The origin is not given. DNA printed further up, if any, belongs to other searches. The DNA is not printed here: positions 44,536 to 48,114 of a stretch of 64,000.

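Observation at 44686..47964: SF2 helicase carrying ten tandem 63-65-aa HTH-like modules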

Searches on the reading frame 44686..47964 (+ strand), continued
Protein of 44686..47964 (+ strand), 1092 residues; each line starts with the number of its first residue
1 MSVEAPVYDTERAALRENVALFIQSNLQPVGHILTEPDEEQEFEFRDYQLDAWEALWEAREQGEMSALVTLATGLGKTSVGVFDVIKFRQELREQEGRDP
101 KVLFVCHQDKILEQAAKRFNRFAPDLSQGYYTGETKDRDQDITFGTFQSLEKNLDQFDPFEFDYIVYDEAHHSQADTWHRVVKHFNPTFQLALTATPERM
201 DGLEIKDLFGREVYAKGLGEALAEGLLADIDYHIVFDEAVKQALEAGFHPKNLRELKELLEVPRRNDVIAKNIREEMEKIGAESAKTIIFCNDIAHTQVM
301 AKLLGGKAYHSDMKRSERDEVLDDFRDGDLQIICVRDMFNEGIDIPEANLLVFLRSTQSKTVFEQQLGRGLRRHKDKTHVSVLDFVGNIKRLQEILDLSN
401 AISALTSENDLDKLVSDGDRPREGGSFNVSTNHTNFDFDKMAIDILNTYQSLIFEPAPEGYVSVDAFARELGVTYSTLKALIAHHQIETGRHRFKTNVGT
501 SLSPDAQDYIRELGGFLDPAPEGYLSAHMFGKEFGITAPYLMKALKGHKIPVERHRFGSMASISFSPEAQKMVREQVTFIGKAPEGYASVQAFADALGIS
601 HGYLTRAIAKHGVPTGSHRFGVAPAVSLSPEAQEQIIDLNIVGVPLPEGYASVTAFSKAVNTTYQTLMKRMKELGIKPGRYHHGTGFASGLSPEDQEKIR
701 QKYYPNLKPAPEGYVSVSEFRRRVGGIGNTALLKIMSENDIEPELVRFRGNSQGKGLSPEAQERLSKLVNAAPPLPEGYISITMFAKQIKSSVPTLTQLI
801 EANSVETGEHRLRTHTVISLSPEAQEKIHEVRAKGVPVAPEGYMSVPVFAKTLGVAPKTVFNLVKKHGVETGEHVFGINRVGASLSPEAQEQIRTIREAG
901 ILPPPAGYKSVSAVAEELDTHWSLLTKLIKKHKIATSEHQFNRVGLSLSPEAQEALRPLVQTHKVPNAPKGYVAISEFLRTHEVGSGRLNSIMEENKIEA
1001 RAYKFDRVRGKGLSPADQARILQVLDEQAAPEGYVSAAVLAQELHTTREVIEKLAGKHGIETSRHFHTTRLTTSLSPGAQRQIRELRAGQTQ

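Call 14: search_protein_families(library=ncbifam, proteins=[window:44686-47964:+], max_evalue=0.01)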
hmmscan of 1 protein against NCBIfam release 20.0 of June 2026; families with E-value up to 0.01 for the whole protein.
window:44686-47964:+ (1092 aa): 33 families (the best 25 are shown)
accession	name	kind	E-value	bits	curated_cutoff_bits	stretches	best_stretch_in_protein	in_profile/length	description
NF046051.1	restrict_EcoAI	equivalog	3.7e-39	134.7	550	1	39-390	152-533/768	EcoAI/FtnUII family type I restriction enzme subunit R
NF053632.1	heli_RadD_YejH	equivalog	4.8e-29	101.1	720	2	259-390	225-359/573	DNA repair helicase RadD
NF008521.0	PRK11448.1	equivalog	8.6e-25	87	729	2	24-239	393-632/1123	type I restriction-modification system endonuclease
TIGR04095.1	dnd_restrict_1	equivalog_domain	5.2e-22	78.4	600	2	307-388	317-398/451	DNA phosphorothioation system restriction enzyme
NF045503.1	repair_heli_XPB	equivalog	4.9e-20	71.6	610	1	36-381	175-516/548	DNA repair helicase XPB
NF010337.0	PRK13766.1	equivalog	1.2e-12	46.8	610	2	292-380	384-475/781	Hef nuclease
TIGR00348.1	hsdR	subfamily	2.9e-12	45.9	284.55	1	60-294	263-508/674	HsdR family type I site-specific deoxyribonuclease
TIGR00603.1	rad25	subfamily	1.8e-08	33.1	328.7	1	151-377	367-593/734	DNA repair helicase rad25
TIGR00614.1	recQ_fam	subfamily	6.3e-08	31.8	219.8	1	260-398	203-344/470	RecQ family ATP-dependent DNA helicase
NF008744.0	PRK11776.1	equivalog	3.1e-07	29.3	524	1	284-399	242-361/460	ATP-dependent RNA helicase DbpA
NF003673.1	PRK05298.1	equivalog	3.5e-06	25.7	743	1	309-375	473-544/653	excinuclease ABC subunit UvrB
TIGR04121.1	DEXH_lig_assoc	equivalog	5.3e-06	24.4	850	0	309-383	282-356/804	ligase-associated DNA damage response DEXH box helicase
NF010338.0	PRK13767.1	equivalog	6.6e-06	24.6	849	1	266-373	267-385/877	ATP-dependent helicase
TIGR00643.1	recG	equivalog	1.5e-05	24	659.4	1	257-353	442-532/629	ATP-dependent DNA helicase RecG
TIGR00631.1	uvrb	equivalog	3.3e-05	22.3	750.1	1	309-375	473-544/658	excinuclease ABC subunit UvrB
NF053675.1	pilus_reg_Snf2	equivalog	0.00068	17.8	1100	1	41-207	581-746/1029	pilus expression-regulating Snf2 family helicase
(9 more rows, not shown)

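Call 21: find_encoding_contigs(protein=P0004, flank=8000, max_places=3)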
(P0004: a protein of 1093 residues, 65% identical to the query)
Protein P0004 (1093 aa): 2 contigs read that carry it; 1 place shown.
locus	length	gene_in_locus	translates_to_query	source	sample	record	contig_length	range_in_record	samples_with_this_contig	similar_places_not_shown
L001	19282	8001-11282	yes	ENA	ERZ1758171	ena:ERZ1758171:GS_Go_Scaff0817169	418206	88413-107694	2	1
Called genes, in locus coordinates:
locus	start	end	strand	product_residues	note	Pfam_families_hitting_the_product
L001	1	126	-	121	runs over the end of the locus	-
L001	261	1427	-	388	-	PF08614:ATG16 (weak), PF01551:Peptidase_M23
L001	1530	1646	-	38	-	-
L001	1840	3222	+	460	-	PF01564:Spermine_synth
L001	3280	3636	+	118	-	-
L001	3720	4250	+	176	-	PF11303:DUF3105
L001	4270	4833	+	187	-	-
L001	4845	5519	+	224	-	PF03713:DUF305, PF13628:DUF4142, PF03713:DUF305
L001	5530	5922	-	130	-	PF03713:DUF305, PF13628:DUF4142, PF03713:DUF305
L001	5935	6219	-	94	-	PF02583:Trns_repr_metal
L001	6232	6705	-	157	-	PF14342:DUF4396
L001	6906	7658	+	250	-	PF02535:Zip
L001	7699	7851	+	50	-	-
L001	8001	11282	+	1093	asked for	PF00176:SNF2-rel_dom, PF00270:DEAD, PF04851:ResIII, PF18766:SWI2_SNF2, PF00271:Helicase_C, PF16203:ERCC3_RAD25_C (weak), PF18024:HTH_50 (faint), PF03374:ANT (faint), +2 more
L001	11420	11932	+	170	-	-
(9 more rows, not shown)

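Call 37: search_protein_families(library=padloc, proteins=[window:44686-47964:+], max_evalue=0.001)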
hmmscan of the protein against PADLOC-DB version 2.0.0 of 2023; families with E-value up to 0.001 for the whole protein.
window:44686-47964:+ (1092 aa): 26 families (the best 25 are shown)
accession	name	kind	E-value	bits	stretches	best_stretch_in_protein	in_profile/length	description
PDLC03659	mREase_IV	-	5.7e-56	188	1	49-391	223-571/945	Type IV methyl-directed restriction enzyme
PDLC03658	mREase_IV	-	2.9e-52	175.5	1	49-392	227-564/953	Type IV methyl-directed restriction enzyme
PDLC02707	PbeA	-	4e-31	106.3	2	272-386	511-630/672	PbeA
PDLC02704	PbeA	-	5.7e-27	92.5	2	305-387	563-645/682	PbeA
PDLC03047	REase_I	-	1.4e-24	83.9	2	45-281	344-575/1107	Type I restriction enzyme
PDLC03049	REase_I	-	7.6e-24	81.7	1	46-386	169-539/807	Type I restriction enzyme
PDLC02706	PbeA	-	3.9e-18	63.4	1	295-386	583-672/722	PbeA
PDLC02705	PbeA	-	5.3e-13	46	1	280-388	521-635/691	PbeA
PDLC04133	mad1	-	2.2e-10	38.7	0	841-869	3-31/60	mads_1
PDLC03042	REase_I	-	4.7e-10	35.5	1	40-234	440-654/1170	Type I restriction enzyme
PDLC03048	REase_I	-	1.5e-08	31.3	1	46-281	242-500/976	Type I restriction enzyme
PDLC03653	REase_III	-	2.3e-08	30.7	1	164-376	262-472/883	Type III restriction enzyme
PDLC02870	DpdF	-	9.9e-08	28.9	1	282-372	224-319/534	DpdF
PDLC02703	PbeA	-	2e-07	28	1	308-389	535-617/626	PbeA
PDLC03648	REase_III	-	2.7e-07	27.1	1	165-401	136-385/871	Type III restriction enzyme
PDLC03040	REase_I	-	2.1e-05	20.6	1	310-403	606-697/1029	Type I restriction enzyme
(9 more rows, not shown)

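Call 38: search_protein_families(library=phrogs, proteins=[window:44686-47964:+], max_evalue=0.001)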
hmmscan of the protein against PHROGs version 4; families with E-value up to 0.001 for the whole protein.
window:44686-47964:+ (1092 aa): 12 families
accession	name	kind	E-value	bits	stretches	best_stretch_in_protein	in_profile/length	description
phrog_16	-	DNA, RNA and nucleotide metabolism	2.1e-74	252.3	1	35-391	263-605/986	DNA helicase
phrog_16694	-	unknown function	5.9e-28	98.3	2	264-417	540-704/1010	-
phrog_9690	-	DNA, RNA and nucleotide metabolism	6.9e-23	82.1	1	133-390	13-273/306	DNA helicase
phrog_62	-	DNA, RNA and nucleotide metabolism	5.6e-14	51.6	2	35-197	687-849/1881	DNA helicase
phrog_7545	-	DNA, RNA and nucleotide metabolism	9e-08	33.5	0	910-976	20-72/160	HNH endonuclease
phrog_3830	-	unknown function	1.4e-07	31.2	1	45-210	267-450/1032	-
phrog_32711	-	unknown function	2e-06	27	1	165-401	221-470/956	-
phrog_16259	-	DNA, RNA and nucleotide metabolism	4.3e-06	27.2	1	42-175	115-238/330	DNA helicase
phrog_151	-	integration and excision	4.6e-06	26.4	0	459-500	142-183/582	transposase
phrog_6819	-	DNA, RNA and nucleotide metabolism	6.2e-05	22.6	0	275-348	226-305/645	Holliday junction branch migration helicase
phrog_1726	-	transcription regulation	7.6e-05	23.6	0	836-897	185-245/264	anti-repressor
phrog_66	-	integration and excision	0.00039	21.2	0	407-494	40-131/412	excisionase and transcriptional regulator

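Call 47: find_related_loci(query=A3, collection=genome_contigs, flank=6000)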
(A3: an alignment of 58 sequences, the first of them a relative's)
Query A3 (1092 aa) in genome_contigs; peptide patterns used: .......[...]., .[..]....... (x = any residue, [..] = any of these).
600 stretches matched a pattern (row limit reached: there are more); 591 encode a relative of the query (tblastn E <= 1e-3); the best 80 are kept; 80 distinct loci.
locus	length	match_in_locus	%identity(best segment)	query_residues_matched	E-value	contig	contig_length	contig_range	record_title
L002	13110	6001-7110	39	48-409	2e-68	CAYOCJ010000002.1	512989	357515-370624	MAG TPA_asm: uncultured Gammaproteobacteria bacterium isolate SRP273308_co1_350 genome assembly, contig: NODE_8_length_5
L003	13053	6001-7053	40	48-402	5e-68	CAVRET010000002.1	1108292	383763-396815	MAG: uncultured bacterium isolate MFD04463.bin.1.58 genome assembly, contig: contig_10051, whole genome shotgun sequence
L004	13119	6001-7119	38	67-452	3e-65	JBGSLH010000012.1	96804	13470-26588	MAG: Candidatus Paceibacteria bacterium isolate JTS-AC200 k141_4028740, whole genome shotgun sequence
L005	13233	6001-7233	35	43-469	2e-60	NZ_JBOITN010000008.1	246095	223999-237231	MAG: Clostridium sp. isolate Enrichment2 NODE_13_length_246095_cov_6.348903, whole genome shotgun sequence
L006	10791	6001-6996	38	49-388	6e-60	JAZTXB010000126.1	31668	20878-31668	MAG: Bacilli bacterium isolate T1900045331_YK20190020.MAGScoT_cleanbin_000028 SGB_6528_k141_2622305, whole genome shotgu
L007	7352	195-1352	34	52-452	2e-59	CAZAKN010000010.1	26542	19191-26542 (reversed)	MAG TPA_asm: uncultured Gammaproteobacteria bacterium isolate SRP141376_co4_205 genome assembly, contig: NODE_3302_lengt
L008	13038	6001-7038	37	43-391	7e-59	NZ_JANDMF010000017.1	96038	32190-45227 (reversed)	Clostridium sp. SHJSY1 contig17, whole genome shotgun sequence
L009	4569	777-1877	36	37-407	3e-59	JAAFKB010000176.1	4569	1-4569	MAG: Sphaerotilus sp. isolate bin1.concoct.b11b12b14.030 WN_Sphaerotilus_1_scaffold_176, whole genome shotgun sequence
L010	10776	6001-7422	32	46-546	8e-59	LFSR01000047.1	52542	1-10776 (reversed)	MAG: Syntrophomonas sp. DTU018 scaffold1854, whole genome shotgun sequence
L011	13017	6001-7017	36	49-391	1e-58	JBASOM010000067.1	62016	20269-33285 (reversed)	MAG: Tepidanaerobacteraceae bacterium isolate MFD13476_ilm_asm_bin3 k127_57680, whole genome shotgun sequence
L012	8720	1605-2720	35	67-446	1e-58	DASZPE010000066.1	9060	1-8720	MAG TPA_asm: Candidatus Paceibacterota bacterium isolate SMAG_U5963 k141_610562, whole genome shotgun sequence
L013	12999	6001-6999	38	49-388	6e-58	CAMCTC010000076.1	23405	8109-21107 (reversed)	MAG: Bordetella parapertussis isolate MiH-16apr19-37 genome assembly, contig: MiH-16apr19-C3640, whole genome shotgun se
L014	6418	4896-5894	38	49-388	2e-57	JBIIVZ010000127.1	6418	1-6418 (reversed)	MAG: Roseateles sp. isolate ME2005-02-11D0_3300042485_group2_bin80 Rohwer_bin2182_scaffold_12758_c1, whole genome shotgu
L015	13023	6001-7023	37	49-388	9e-57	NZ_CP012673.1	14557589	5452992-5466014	Sorangium cellulosum strain So ce26 chromosome, complete genome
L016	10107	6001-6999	38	49-388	9e-57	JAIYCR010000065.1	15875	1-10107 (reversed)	MAG: Rubrivivax sp. isolate H1_MAG_00006 pond_H1_MAG_00006_000000000063, whole genome shotgun sequence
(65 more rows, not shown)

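Call 48: predict_structure(alignment_id=A3)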
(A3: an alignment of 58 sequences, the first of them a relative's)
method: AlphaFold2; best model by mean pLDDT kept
length: 1092 residues; sequences in the alignment: 58
mean_pLDDT: 86.3   pTM: 0.52
mean pLDDT of the five models: 86.3, 85.4, 84.3, 83.4, 82.9
residues with pLDDT >= 90: 524; 70-90: 490; 50-70: 51; < 50: 27
segments of 3 or more residues with pLDDT < 50: 1-6, 29-40, 409-415
pLDDT, mean of each block of 10 residues (from residue 1): 48 76 64 41 72 92 94 89 92 94 93 89 90 90 95 94 95 81 95 85 81 91 91 88 86 88 84 93 93 94 96 91 91 86 82 84 86 87 86 87 70 50 70 87 87 90 91 80 79 86 92 83 92 87 87 85 92 88 91 88 90 91 89 91 85 90 88 92 81 94 84 92 80 89 87 88 85 79 87 83 90 77 91 74 93 87 90 77 92 82 82 90 90 89 86 92 85 93 88 93 85 95 88 93 94 95 85 94 90 50
secondary structure, 60 per line:
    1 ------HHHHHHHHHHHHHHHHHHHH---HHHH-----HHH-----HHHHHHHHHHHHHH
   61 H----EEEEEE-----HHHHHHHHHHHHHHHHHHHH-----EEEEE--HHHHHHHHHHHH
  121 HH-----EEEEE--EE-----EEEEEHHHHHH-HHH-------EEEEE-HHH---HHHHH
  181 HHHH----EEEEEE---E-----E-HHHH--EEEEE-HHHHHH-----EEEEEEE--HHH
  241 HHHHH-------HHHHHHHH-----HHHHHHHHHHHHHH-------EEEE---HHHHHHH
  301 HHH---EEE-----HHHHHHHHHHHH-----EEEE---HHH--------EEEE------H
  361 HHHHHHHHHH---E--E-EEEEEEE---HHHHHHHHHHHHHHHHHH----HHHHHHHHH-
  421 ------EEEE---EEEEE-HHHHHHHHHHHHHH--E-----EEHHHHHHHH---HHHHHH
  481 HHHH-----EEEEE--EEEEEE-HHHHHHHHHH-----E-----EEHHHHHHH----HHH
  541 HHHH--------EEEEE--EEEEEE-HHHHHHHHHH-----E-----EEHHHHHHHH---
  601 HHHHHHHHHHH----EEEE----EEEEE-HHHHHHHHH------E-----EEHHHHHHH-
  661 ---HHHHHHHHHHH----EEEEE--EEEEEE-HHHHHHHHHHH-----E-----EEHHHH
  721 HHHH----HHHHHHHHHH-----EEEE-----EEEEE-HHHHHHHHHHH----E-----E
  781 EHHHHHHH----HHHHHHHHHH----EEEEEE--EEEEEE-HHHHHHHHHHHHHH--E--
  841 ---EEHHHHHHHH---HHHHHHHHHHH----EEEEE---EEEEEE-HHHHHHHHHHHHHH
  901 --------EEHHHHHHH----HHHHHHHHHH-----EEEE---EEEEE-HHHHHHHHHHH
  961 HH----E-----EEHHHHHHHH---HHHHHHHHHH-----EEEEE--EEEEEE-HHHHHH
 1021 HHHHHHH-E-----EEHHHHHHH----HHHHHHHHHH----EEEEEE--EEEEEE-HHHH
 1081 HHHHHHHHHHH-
elements in order (helices of 4 or more, strands of 3 or more residues): H7-26 H30-33 H47-61 E66-71 H77-96 E102-106 H109-122 E128-132 E142-146 H147-152 E164-168 H176-184 E189-194 H206-209 E212-216 H218-223 E229-235 H238-245 H253-260 H266-279 E287-290 H294-303 E307-309 H315-326 E332-335 E350-353 H360-370 E379-385 H389-406 H411-419 E427-430 E434-438 H440-453 H464-471 H475-484 E490-494 E497-502 H504-513 H527-533 H538-544 E553-557 E560-565 H567-576 H590-597 H601-611 E616-619 E624-628 H630-638 H653-659 H664-674 E679-683 E686-691 H693-703 H717-724 H729-738 E744-747 E753-757 H759-769 H782-788 H793-802 E807-812 E815-820 H822-835 H846-853 H857-867 E872-876 E880-885 H887-900 H911-917 H922-931 E937-940 E944-948 H950-962 H975-982 H986-995 E1001-1005 E1008-1013 H1015-1027 H1037-1043 H1048-1057 E1062-1067 E1070-1075 H1077-1091
